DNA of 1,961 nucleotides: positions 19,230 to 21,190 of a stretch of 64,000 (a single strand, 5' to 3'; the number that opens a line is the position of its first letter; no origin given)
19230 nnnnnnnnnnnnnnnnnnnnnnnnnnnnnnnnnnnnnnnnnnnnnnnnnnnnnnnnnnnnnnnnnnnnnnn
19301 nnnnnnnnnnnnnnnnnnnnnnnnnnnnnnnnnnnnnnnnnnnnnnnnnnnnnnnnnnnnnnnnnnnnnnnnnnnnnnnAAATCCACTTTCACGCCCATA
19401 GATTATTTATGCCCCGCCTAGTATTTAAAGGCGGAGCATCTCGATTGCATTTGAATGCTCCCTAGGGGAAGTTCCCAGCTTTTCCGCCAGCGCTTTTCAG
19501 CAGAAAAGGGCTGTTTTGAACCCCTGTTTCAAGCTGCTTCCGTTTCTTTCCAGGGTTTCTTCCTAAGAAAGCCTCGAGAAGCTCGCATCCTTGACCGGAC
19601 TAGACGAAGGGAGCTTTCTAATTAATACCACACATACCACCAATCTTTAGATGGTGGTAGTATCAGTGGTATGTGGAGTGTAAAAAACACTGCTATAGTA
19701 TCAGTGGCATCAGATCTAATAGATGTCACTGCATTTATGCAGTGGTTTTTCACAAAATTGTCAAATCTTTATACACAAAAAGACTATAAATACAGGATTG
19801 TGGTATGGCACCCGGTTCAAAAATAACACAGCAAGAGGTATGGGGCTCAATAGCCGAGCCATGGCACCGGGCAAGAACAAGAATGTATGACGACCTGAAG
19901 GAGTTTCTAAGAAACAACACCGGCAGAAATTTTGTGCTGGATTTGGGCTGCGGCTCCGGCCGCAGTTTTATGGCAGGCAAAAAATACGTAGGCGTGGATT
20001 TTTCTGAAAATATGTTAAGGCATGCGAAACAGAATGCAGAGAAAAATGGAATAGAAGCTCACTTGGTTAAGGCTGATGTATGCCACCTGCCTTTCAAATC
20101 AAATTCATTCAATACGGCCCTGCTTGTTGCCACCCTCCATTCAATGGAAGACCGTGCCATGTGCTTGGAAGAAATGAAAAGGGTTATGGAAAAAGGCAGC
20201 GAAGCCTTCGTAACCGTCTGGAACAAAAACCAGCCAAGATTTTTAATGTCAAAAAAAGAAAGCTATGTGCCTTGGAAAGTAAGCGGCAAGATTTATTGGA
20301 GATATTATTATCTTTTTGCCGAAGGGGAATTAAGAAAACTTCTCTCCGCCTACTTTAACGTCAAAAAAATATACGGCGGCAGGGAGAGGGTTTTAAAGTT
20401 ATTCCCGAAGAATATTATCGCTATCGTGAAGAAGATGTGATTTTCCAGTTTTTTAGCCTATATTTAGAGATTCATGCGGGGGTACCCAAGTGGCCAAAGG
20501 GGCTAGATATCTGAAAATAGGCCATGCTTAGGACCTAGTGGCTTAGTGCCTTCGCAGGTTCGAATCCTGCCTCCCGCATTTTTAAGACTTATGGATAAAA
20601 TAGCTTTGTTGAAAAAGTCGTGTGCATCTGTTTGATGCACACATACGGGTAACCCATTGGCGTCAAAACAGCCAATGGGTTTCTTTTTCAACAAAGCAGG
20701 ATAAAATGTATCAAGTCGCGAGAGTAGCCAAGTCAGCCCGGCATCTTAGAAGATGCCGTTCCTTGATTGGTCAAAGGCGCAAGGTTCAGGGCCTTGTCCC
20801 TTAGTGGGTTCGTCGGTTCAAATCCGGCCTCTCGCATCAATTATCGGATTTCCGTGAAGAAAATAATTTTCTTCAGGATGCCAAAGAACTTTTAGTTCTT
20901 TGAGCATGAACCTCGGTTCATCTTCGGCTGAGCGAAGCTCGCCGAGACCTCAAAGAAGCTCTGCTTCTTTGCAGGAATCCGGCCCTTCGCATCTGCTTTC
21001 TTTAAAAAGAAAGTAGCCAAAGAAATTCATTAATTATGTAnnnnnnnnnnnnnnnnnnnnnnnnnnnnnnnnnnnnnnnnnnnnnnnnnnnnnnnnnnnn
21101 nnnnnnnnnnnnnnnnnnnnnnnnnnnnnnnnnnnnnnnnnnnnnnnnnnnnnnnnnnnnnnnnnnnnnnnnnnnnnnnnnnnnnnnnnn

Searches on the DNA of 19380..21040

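Call 103: search_rna_families(source=window, start=19380, end=21040, threshold=evalue, max_evalue=0.01)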
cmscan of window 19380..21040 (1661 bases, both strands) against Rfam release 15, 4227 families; matches with E-value up to 0.01: 0.
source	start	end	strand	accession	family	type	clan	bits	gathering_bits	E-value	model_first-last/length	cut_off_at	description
